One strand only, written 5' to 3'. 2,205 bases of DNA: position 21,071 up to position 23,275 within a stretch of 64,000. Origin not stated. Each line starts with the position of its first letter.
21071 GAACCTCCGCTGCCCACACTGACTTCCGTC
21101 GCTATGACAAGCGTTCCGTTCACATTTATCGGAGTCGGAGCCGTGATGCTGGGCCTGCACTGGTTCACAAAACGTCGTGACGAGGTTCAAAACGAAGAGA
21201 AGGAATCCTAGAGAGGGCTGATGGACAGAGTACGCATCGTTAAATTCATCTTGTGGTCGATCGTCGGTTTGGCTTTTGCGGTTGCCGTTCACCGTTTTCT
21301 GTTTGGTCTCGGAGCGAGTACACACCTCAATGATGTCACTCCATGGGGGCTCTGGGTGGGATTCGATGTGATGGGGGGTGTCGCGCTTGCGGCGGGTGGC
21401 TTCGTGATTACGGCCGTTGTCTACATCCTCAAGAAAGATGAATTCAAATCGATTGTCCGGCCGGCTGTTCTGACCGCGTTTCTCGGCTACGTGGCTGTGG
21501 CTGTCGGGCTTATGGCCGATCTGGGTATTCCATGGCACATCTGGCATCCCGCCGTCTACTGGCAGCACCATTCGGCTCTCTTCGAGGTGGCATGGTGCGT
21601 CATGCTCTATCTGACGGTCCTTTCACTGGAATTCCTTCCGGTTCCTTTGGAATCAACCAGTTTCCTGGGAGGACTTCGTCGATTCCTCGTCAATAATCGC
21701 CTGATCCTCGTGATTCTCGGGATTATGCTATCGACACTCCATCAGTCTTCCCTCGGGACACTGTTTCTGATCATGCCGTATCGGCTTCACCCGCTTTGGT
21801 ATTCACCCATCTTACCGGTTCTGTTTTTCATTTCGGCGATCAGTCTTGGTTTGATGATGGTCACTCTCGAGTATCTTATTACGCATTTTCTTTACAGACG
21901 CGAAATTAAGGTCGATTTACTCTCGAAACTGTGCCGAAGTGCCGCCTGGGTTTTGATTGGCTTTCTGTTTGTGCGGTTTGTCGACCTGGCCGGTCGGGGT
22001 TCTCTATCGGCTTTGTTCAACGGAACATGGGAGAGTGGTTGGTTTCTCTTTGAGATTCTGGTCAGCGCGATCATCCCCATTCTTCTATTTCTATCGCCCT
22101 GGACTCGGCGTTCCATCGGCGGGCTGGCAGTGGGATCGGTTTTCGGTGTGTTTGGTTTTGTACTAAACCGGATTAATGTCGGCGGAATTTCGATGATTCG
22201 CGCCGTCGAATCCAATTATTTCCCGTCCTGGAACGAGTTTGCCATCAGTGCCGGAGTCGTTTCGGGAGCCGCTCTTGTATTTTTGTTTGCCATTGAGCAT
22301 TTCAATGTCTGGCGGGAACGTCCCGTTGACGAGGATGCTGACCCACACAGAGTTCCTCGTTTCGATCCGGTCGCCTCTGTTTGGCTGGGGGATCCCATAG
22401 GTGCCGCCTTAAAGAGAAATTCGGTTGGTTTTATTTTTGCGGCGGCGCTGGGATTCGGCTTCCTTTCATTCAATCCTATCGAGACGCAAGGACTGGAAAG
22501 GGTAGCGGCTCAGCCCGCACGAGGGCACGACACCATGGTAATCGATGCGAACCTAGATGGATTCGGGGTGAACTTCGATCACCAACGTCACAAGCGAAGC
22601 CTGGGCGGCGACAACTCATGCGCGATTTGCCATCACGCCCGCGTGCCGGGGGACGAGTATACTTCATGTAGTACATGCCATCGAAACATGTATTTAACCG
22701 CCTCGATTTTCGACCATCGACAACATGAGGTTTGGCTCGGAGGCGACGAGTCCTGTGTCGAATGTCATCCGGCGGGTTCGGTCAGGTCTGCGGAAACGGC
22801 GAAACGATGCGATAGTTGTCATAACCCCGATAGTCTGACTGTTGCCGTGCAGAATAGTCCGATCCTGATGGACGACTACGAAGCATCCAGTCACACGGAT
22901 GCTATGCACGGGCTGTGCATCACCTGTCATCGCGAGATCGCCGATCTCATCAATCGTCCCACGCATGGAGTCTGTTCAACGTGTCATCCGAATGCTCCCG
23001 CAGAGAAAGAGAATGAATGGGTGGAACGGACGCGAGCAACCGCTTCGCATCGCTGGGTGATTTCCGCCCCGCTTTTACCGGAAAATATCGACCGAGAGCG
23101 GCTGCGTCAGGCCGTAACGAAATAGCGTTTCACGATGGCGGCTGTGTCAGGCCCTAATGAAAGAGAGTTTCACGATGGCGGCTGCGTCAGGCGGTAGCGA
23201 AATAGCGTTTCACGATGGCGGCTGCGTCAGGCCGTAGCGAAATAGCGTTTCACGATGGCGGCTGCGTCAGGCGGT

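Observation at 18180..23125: Rearranged Hmc/DsrMKJOP-like transmembrane redox complex with an NrfD-hexaheme cytochrome fusion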

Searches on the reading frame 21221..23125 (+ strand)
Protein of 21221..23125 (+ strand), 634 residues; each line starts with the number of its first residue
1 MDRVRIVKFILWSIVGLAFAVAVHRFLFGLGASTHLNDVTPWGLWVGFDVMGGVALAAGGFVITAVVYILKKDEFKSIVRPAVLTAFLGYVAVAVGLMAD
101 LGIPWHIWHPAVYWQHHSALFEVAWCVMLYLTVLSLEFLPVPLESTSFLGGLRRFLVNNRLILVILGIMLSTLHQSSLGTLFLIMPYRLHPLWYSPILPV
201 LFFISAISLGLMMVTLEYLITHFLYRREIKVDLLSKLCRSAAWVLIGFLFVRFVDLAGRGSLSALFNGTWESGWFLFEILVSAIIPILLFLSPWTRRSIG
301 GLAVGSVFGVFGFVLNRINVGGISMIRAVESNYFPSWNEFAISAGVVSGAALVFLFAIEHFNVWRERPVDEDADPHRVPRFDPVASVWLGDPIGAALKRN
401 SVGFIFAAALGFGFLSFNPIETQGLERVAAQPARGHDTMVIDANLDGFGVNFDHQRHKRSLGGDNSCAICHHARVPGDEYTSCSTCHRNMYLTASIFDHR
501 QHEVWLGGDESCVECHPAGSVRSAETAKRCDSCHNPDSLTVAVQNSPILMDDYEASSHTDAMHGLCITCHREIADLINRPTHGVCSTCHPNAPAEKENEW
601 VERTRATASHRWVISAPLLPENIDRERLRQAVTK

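Call 3: search_protein_families(library=pfam, proteins=[window:21221-23125:+], max_evalue=0.01)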
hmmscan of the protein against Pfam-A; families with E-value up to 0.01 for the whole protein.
window:21221-23125:+ (634 aa): 3 families
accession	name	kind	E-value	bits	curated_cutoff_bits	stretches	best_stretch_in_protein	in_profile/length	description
PF03916.19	NrfD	-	3.9e-18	66.6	25.8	1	40-318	9-302/313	Polysulphide reductase, NrfD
PF02085.21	Cytochrom_CIII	-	2.9e-11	44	22.9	2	450-534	21-101/101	Class III cytochrome C family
PF14522.11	Cytochrome_C7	-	1.5e-06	28.4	24.8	2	481-535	14-67/67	Cytochrome c7 and related cytochrome c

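Call 4: search_protein_families(library=ncbifam, proteins=[window:21221-23125:+], max_evalue=0.01)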
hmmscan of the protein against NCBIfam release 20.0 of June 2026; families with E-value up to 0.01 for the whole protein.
window:21221-23125:+ (634 aa): 4 families
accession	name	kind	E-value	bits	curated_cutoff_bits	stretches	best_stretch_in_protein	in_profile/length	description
NF045714.1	sulf_resp_HmcC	equivalog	1.2e-88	297.9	550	1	13-369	10-373/376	sulfate respiration complex protein HmcC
NF008133.1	PRK10881.1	equivalog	4.6e-77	260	450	1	9-363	17-373/377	Ni/Fe-hydrogenase cytochrome b subunit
NF041784.1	mnquin_red_QrcD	equivalog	3e-34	119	570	1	4-361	13-398/408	menaquinone reductase integral membrane subunit QrcD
NF045713.1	CxxCH_16_HmcA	equivalog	1.6e-07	30.3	400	2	525-601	74-150/541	sulfate respiration complex hexadecaheme cytochrome HmcA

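Call 5: find_homologous_proteins(query=window:21221-23125:+)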
Query window:21221-23125:+ (634 aa): 7986 proteins with E <= 0.001 among 8000 candidates; the best 120 are listed.
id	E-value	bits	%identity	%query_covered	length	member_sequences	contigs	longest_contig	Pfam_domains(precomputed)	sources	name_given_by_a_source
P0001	0.0e+0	1472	100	100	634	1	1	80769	PF03916.20,PF02085.22,PF14522.12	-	-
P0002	0.0e+0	1216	80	100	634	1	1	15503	PF03916.20,PF02085.22,PF14522.12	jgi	-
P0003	0.0e+0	1064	71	100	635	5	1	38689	PF03916.20,PF02085.22,PF14522.12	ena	-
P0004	0.0e+0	1063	71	100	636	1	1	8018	PF03916.20,PF02085.22,PF14522.12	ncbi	ncbi:MAG: NrfD/PsrC family molybdoenzyme membrane anchor subunit [bacterium]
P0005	6.6e-292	988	65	100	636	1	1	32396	PF03916.20,PF02085.22,PF14522.12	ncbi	-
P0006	7.6e-291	985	67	100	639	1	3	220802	PF03916.20,PF02085.22,PF14522.12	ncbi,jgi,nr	ncbi:MAG: Ni/Fe-hydrogenase cytochrome b subunit [Candidatus Omnitrophota bacterium]|jgi:Ni/Fe-hydro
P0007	5.0e-286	969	65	100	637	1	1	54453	PF03916.20,PF02085.22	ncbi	-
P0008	3.7e-282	956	65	100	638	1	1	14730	PF03916.20,PF02085.22,PF14522.12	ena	-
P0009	4.0e-253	860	58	100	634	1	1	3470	PF03916.20,PF02085.22,PF14522.12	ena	-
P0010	6.7e-242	823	58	99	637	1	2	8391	PF03916.20,PF02085.22,PF14522.12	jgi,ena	-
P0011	3.1e-240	817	58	98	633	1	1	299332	PF03916.20,PF02085.22,PF14522.12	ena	-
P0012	2.3e-237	808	56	99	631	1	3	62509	PF03916.20,PF02085.22,PF14522.12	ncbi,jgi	-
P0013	6.8e-219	747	54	94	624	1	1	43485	PF03916.20,PF02085.22,PF14522.12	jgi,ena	-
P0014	1.5e-215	736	56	93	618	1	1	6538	PF03916.20,PF02085.22,PF14522.12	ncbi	-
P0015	3.7e-215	735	52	99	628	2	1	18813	PF03916.20,PF02085.22,PF14522.12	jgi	-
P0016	1.5e-214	732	55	98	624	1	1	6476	PF14537.12,PF03916.20,PF02085.22,PF14522.12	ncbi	-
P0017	1.7e-214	732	55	94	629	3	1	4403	PF14537.12,PF03916.20,PF02085.22,PF14522.12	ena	-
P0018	2.1e-214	732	51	99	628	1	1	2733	PF03916.20,PF02085.22,PF14522.12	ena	-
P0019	4.2e-214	731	54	96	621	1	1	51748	PF14537.12,PF03916.20,PF02085.22,PF14522.12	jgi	-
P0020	5.5e-214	731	54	95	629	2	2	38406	PF03916.20,PF02085.22,PF14522.12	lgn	-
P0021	1.5e-213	729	54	94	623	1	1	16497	PF14537.12,PF03916.20,PF02085.22,PF14522.12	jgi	-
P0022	3.4e-213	728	54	97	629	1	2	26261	PF14537.12,PF03916.20,PF02085.22,PF14522.12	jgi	jgi:Ni/Fe-hydrogenase subunit HybB-like protein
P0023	5.8e-213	727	53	94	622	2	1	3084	PF14537.12,PF03916.20,PF02085.22,PF14522.12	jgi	jgi:Ni/Fe-hydrogenase subunit HybB-like protein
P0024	6.5e-213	727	55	93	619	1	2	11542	PF03916.20,PF02085.22,PF14522.12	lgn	-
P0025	1.5e-212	726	53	98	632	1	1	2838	PF14537.12,PF03916.20,PF02085.22,PF14522.12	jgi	jgi:Ni/Fe-hydrogenase subunit HybB-like protein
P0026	4.0e-212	724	54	94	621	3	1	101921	PF14537.12,PF03916.20,PF02085.22,PF14522.12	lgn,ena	-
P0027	5.7e-212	724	52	99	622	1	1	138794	PF14537.12,PF03916.20,PF02085.22,PF14522.12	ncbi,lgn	-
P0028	1.1e-211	723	55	93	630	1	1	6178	PF03916.20,PF02085.22,PF14522.12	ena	-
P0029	1.5e-211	723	56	93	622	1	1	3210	PF03916.20,PF02085.22,PF14522.12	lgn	-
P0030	2.2e-211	722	54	94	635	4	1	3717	PF03916.20,PF02085.22,PF14522.12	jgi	jgi:Ni/Fe-hydrogenase subunit HybB-like protein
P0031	4.9e-211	721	55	94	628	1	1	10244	PF14537.12,PF03916.20,PF02085.22,PF14522.12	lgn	-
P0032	6.5e-211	720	52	96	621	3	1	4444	PF14537.12,PF03916.20,PF02085.22,PF14522.12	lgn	-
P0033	7.1e-211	720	54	97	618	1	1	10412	PF03916.20,PF02085.22,PF14522.12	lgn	-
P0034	9.5e-211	720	52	99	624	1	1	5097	PF14537.12,PF03916.20,PF02085.22,PF14522.12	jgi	jgi:Ni/Fe-hydrogenase subunit HybB-like protein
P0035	1.2e-210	720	54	93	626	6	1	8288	PF03916.20,PF02085.22,PF14522.12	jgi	-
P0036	1.8e-210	719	56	94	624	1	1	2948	PF03916.20,PF02085.22,PF14522.12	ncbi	-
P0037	2.3e-210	719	53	95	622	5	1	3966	PF14537.12,PF03916.20,PF02085.22,PF14522.12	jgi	jgi:Ni/Fe-hydrogenase subunit HybB-like protein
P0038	3.4e-210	718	54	93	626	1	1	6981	PF03916.20,PF02085.22,PF14522.12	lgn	-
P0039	3.6e-210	718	55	93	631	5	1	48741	PF03916.20,PF02085.22,PF14522.12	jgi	-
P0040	4.0e-210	718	53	94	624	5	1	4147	PF03916.20,PF02085.22,PF14522.12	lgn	-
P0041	5.0e-210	718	53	97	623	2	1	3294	PF14537.12,PF03916.20,PF02085.22,PF14522.12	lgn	-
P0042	5.2e-210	717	53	94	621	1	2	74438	PF14537.12,PF03916.20,PF02085.22,PF14522.12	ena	-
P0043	5.7e-210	717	55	93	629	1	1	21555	PF14537.12,PF03916.20,PF02085.22,PF14522.12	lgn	-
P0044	9.6e-210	717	53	93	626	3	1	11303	PF14537.12,PF03916.20,PF02085.22,PF14522.12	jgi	jgi:Ni/Fe-hydrogenase subunit HybB-like protein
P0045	9.7e-210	717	52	94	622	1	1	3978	PF14537.12,PF03916.20,PF02085.22,PF14522.12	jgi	-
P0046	9.9e-210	717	53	96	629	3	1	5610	PF14537.12,PF03916.20,PF02085.22,PF14522.12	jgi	jgi:Ni/Fe-hydrogenase subunit HybB-like protein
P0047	2.1e-209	715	54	96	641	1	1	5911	PF03916.20,PF02085.22,PF14522.12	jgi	jgi:Ni/Fe-hydrogenase subunit HybB-like protein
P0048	2.2e-209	715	53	94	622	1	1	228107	PF03916.20,PF02085.22,PF14522.12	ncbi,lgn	-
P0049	2.7e-209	715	54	99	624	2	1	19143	PF03916.20,PF02085.22,PF14522.12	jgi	jgi:Ni/Fe-hydrogenase subunit HybB-like protein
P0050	3.7e-209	715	53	94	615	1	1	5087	PF14537.12,PF03916.20,PF02085.22,PF14522.12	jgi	jgi:Ni/Fe-hydrogenase subunit HybB-like protein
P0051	4.9e-209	714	53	99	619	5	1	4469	PF03916.20,PF02085.22,PF14522.12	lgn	-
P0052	5.6e-209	714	56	93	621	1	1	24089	PF14537.12,PF03916.20,PF02085.22,PF14522.12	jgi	-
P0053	6.7e-209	714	53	93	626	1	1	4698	PF03916.20,PF02085.22,PF14522.12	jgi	-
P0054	9.3e-209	713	51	99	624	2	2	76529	PF14537.12,PF03916.20,PF02085.22,PF14522.12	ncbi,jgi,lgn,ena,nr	ncbi:MAG: Ni/Fe-hydrogenase cytochrome b subunit [candidate division Zixibacteria bacterium HGW-Zixi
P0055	1.1e-208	713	53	94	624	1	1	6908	PF14537.12,PF03916.20,PF02085.22,PF14522.12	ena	-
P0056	2.3e-208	712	51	97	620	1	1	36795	PF14537.12,PF03916.20,PF02085.22,PF14522.12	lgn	-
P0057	2.8e-208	712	53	93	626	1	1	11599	PF03916.20,PF02085.22,PF14522.12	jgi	-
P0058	5.9e-208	711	53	93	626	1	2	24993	PF03916.20,PF02085.22,PF14522.12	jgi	jgi:Ni/Fe-hydrogenase subunit HybB-like protein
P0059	6.6e-208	711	53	95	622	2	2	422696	PF03916.20,PF02085.22,PF14522.12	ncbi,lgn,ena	-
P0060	6.6e-208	711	50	99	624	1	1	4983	PF03916.20,PF02085.22,PF14522.12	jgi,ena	-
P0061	7.2e-208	710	52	98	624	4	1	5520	PF03916.20,PF02085.22,PF14522.12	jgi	jgi:Ni/Fe-hydrogenase subunit HybB-like protein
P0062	7.9e-208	710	53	94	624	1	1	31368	PF03916.20,PF02085.22,PF14522.12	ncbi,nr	ncbi:Ni/Fe-hydrogenase cytochrome b subunit [candidate division GN15 bacterium]|nr:Ni/Fe-hydrogenase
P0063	8.2e-208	710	53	93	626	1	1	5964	PF03916.20,PF02085.22,PF14522.12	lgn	-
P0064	1.1e-207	710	53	93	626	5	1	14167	PF03916.20,PF02085.22,PF14522.12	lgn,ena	-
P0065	1.3e-207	710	54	93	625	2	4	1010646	PF03916.20,PF02085.22,PF14522.12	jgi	jgi:Ni/Fe-hydrogenase subunit HybB-like protein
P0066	2.1e-207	709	52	97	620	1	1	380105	PF14537.12,PF03916.20,PF02085.22,PF14522.12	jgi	jgi:Ni/Fe-hydrogenase subunit HybB-like protein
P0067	2.8e-207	708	55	93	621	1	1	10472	PF14537.12,PF03916.20,PF02085.22,PF14522.12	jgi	jgi:Ni/Fe-hydrogenase subunit HybB-like protein/Zn finger protein HypA/HybF involved in hydrogenase 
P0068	3.3e-207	708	52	99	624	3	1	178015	PF03916.20,PF02085.22,PF14522.12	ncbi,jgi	jgi:Ni/Fe-hydrogenase subunit HybB-like protein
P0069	3.3e-207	708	52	94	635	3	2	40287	PF14537.12,PF03916.20,PF02085.22,PF14522.12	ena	-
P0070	4.0e-207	708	53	95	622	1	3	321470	PF03916.20,PF02085.22,PF14522.12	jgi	jgi:Ni/Fe-hydrogenase subunit HybB-like protein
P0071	4.0e-207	708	53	94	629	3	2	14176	PF03916.20,PF02085.22,PF14522.12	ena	-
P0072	4.6e-207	708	53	93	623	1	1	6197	PF14537.12,PF03916.20,PF02085.22,PF14522.12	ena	-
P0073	8.0e-207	707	52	98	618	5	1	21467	PF14537.12,PF03916.20,PF02085.22,PF14522.12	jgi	-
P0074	8.0e-207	707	53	93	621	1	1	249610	PF14537.12,PF03916.20,PF02085.22,PF14522.12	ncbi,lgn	-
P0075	8.9e-207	707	53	97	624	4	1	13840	PF14537.12,PF03916.20,PF02085.22,PF14522.12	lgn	-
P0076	9.2e-207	707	54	94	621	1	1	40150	PF14537.12,PF03916.20,PF02085.22,PF14522.12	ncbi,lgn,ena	-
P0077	9.7e-207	707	55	93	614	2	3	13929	PF14537.12,PF03916.20,PF02085.22,PF14522.12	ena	-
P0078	1.1e-206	707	51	95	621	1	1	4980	PF14537.12,PF03916.20,PF02085.22,PF14522.12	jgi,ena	-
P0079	2.5e-206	705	53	94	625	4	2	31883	PF03916.20,PF02085.22,PF14522.12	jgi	-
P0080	3.0e-206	705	57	89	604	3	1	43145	PF14537.12,PF03916.20,PF02085.22,PF14522.12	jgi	jgi:Ni/Fe-hydrogenase subunit HybB-like protein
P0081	3.4e-206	705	51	97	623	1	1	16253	PF14537.12,PF03916.20,PF02085.22,PF14522.12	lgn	-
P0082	3.6e-206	705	52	99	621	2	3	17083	PF03916.20,PF02085.22,PF14522.12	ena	-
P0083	4.1e-206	705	51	98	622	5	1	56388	PF14537.12,PF03916.20,PF02085.22,PF14522.12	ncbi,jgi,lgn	-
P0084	4.2e-206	705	52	93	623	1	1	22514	PF14537.12,PF03916.20,PF02085.22,PF14522.12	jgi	jgi:Ni/Fe-hydrogenase subunit HybB-like protein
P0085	4.2e-206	705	53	94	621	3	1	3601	PF03916.20,PF02085.22,PF14522.12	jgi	-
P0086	4.3e-206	705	52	95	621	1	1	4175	PF14537.12,PF03916.20,PF02085.22,PF14522.12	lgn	-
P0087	5.1e-206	704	53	93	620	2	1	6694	PF14537.12,PF03916.20,PF02085.22,PF14522.12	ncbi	-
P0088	5.2e-206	704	50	97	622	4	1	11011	PF14537.12,PF03916.20,PF02085.22,PF14522.12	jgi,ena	-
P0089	7.1e-206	704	54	93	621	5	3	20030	PF14537.12,PF03916.20,PF02085.22,PF14522.12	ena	-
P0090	7.4e-206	704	54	97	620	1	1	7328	PF14537.12,PF03916.20,PF02085.22,PF14522.12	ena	-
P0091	9.1e-206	703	56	93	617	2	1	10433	PF14537.12,PF03916.20,PF02085.22,PF14522.12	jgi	-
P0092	1.2e-205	703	52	93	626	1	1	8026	PF03916.20,PF02085.22,PF14522.12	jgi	jgi:Ni/Fe-hydrogenase subunit HybB-like protein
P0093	1.3e-205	703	53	97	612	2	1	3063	PF03916.20,PF02085.22,PF14522.12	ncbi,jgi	-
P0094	1.4e-205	703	53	94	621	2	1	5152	PF14537.12,PF03916.20,PF02085.22,PF14522.12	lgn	-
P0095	1.6e-205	703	53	93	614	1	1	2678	PF03916.20,PF02085.22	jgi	-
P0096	2.4e-205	702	52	94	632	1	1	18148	PF03916.20,PF02085.22,PF14522.12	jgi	jgi:Ni/Fe-hydrogenase subunit HybB-like protein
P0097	2.5e-205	702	52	94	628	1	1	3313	PF03916.20,PF02085.22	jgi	jgi:Ni/Fe-hydrogenase subunit HybB-like protein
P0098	2.8e-205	702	52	97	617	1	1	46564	PF14537.12,PF03916.20,PF02085.22,PF14522.12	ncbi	ncbi:MAG: NrfD/PsrC family molybdoenzyme membrane anchor subunit [Bryobacteraceae bacterium]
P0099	3.0e-205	702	54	94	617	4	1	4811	PF03916.20,PF02085.22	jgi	jgi:Ni/Fe-hydrogenase subunit HybB-like protein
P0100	3.4e-205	702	50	99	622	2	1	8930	PF03916.20,PF02085.22,PF14522.12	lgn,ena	-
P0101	5.4e-205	701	51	99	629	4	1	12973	PF14537.12,PF03916.20,PF02085.22,PF14522.12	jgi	-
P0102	5.6e-205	701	51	95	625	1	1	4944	PF03916.20,PF02085.22,PF14522.12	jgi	jgi:Ni/Fe-hydrogenase subunit HybB-like protein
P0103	5.8e-205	701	52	95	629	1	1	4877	PF03916.20,PF02085.22,PF14522.12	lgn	-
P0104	7.1e-205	701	55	93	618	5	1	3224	PF03916.20,PF02085.22,PF14522.12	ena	-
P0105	9.9e-205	700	51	99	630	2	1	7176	PF14537.12,PF03916.20,PF02085.22,PF14522.12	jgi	-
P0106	9.9e-205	700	51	100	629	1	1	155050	PF03916.20,PF02085.22,PF14522.12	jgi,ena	-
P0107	1.1e-204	700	53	94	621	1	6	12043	PF03916.20,PF02085.22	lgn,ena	-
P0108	1.6e-204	699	52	94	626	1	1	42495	PF14537.12,PF03916.20,PF02085.22,PF14522.12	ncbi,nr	ncbi:MAG: Ni/Fe-hydrogenase cytochrome b subunit [FCB group bacterium]|nr:Ni/Fe-hydrogenase cytochro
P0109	1.7e-204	699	52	94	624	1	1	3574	PF14537.12,PF03916.20,PF02085.22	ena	-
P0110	1.7e-204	699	51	99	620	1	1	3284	PF14537.12,PF03916.20,PF02085.22,PF14522.12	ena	-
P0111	1.9e-204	699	53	93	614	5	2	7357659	PF14537.12,PF03916.20,PF02085.22,PF14522.12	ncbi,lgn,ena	-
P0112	2.1e-204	699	51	98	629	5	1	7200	PF03916.20,PF02085.22,PF14522.12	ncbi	-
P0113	3.0e-204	698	54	93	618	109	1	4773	PF03916.20,PF02085.22,PF14522.12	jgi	jgi:Ni/Fe-hydrogenase subunit HybB-like protein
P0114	3.2e-204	698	55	92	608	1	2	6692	PF14537.12,PF03916.20,PF02085.22,PF14522.12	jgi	jgi:Ni/Fe-hydrogenase subunit HybB-like protein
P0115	3.3e-204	698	53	93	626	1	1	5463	PF03916.20,PF02085.22,PF14522.12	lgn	-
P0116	4.3e-204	698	53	93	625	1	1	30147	PF03916.20,PF02085.22,PF14522.12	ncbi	-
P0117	4.6e-204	698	51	99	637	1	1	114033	PF03916.20,PF02085.22,PF14522.12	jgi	jgi:Ni/Fe-hydrogenase subunit HybB-like protein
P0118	5.7e-204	698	50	98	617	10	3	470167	PF14537.12,PF03916.20,PF02085.22,PF14522.12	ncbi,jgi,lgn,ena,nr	ncbi:MAG TPA: Ni/Fe-hydrogenase cytochrome b subunit [candidate division Zixibacteria bacterium]|nr:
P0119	6.1e-204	697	54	93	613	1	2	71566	PF14537.12,PF03916.20,PF02085.22,PF14522.12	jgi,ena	jgi:Ni/Fe-hydrogenase subunit HybB-like protein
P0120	7.7e-204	697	51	98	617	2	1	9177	PF14537.12,PF03916.20,PF02085.22,PF14522.12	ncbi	-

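Call 7: find_encoding_contigs(protein=P0111, flank=10000, max_places=3)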
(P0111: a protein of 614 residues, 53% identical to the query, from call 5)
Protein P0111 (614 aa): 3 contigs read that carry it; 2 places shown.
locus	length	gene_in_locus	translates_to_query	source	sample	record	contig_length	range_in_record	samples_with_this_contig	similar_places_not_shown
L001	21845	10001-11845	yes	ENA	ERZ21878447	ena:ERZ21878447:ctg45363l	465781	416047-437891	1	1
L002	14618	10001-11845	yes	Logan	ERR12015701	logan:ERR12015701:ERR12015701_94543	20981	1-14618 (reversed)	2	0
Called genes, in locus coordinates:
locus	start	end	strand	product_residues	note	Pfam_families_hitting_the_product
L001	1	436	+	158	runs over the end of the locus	PF14361:RsbRD_N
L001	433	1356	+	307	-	PF02665:Nitrate_red_gam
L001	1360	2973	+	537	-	PF13187:Fer4_9 (faint), PF12838:Fer4_7 (faint), PF13183:Fer4_8, PF13534:Fer4_17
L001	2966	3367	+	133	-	-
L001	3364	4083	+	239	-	PF13183:Fer4_8 (faint), PF13247:Fer4_11, PF13187:Fer4_9 (weak), PF00037:Fer4 (weak), PF12837:Fer4_6 (weak), PF13237:Fer4_10 (weak), PF12838:Fer4_7 (weak), PF13187:Fer4_9, +1 more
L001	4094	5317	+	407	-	PF03916:NrfD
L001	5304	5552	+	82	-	-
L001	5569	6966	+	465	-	PF01656:CbiA, PF13500:AAA_26 (weak), PF07685:GATase_3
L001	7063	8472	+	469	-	PF13183:Fer4_8 (weak), PF13534:Fer4_17 (weak), PF02754:CCG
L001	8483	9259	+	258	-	-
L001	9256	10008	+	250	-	PF00037:Fer4 (faint), PF12797:Fer4_2 (faint), PF13237:Fer4_10 (faint), PF12838:Fer4_7 (faint), PF13247:Fer4_11, PF12837:Fer4_6 (weak), PF13187:Fer4_9 (weak)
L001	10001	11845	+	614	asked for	PF03916:NrfD, PF14522:Cytochrome_C7 (faint), PF14537:Cytochrom_c3_2 (faint), PF02085:Cytochrom_CIII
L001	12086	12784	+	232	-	PF00392:GntR, PF07729:FCD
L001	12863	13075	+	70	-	-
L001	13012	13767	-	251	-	PF04962:KduI, PF07883:Cupin_2 (faint)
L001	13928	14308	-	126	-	PF01408:GFO_IDH_MocA (weak)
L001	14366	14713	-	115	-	-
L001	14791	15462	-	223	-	PF00923:TAL_FSA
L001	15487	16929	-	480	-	PF00171:Aldedh, PF05893:LuxC (weak)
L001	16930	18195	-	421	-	PF09861:Lar_N, PF21113:LarA_C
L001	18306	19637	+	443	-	PF00083:Sugar_tr (weak), PF07690:MFS_1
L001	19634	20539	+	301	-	-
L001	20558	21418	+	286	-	PF01261:AP_endonuc_2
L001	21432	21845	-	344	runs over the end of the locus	PF01263:Aldose_epim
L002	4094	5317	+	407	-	PF03916:NrfD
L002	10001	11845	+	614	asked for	PF03916:NrfD, PF14522:Cytochrome_C7 (faint), PF14537:Cytochrom_c3_2 (faint), PF02085:Cytochrom_CIII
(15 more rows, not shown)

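Call 8: find_encoding_contigs(protein=P0006, flank=10000, max_places=2)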
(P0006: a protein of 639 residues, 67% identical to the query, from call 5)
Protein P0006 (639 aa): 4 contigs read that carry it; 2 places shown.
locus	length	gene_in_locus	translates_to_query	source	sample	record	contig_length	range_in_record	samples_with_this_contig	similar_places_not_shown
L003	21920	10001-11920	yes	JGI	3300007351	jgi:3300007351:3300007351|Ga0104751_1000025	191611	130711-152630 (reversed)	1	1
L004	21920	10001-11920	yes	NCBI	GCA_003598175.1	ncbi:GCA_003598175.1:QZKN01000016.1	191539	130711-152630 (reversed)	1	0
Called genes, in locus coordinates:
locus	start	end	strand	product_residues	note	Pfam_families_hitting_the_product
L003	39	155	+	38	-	-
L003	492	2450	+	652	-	-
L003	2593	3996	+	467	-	PF00578:AhpC-TSA, PF13905:Thioredoxin_8 (weak)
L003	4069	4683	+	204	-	PF01128:IspD (weak), PF12804:NTP_transf_3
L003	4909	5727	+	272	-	PF02625:XdhC_CoxI, PF13478:XdhC_C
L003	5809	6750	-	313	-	-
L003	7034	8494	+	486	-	PF13183:Fer4_8, PF02754:CCG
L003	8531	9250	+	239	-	-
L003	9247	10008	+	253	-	PF00037:Fer4 (faint), PF12797:Fer4_2 (faint), PF12800:Fer4_4 (faint), PF12837:Fer4_6 (faint), PF12838:Fer4_7 (weak), PF13247:Fer4_11, PF12838:Fer4_7 (weak), PF13187:Fer4_9 (weak), +3 more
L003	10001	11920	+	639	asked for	PF03916:NrfD, PF02085:Cytochrom_CIII (faint), PF14522:Cytochrome_C7 (faint)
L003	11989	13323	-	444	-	PF02447:GntP_permease, PF03553:Na_H_antiporter (faint), PF03600:CitMHS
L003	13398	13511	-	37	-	-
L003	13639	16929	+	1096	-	PF17128:DUF5107, PF07719:TPR_2 (faint), PF13424:TPR_12 (faint), PF13428:TPR_14 (faint), PF00515:TPR_1 (faint), PF13181:TPR_8 (faint), PF13414:TPR_11 (faint), PF13431:TPR_17 (faint), +2 more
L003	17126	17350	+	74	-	PF04255:DUF433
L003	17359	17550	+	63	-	PF18480:DUF5615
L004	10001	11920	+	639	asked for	PF03916:NrfD, PF02085:Cytochrom_CIII (faint), PF14522:Cytochrome_C7 (faint)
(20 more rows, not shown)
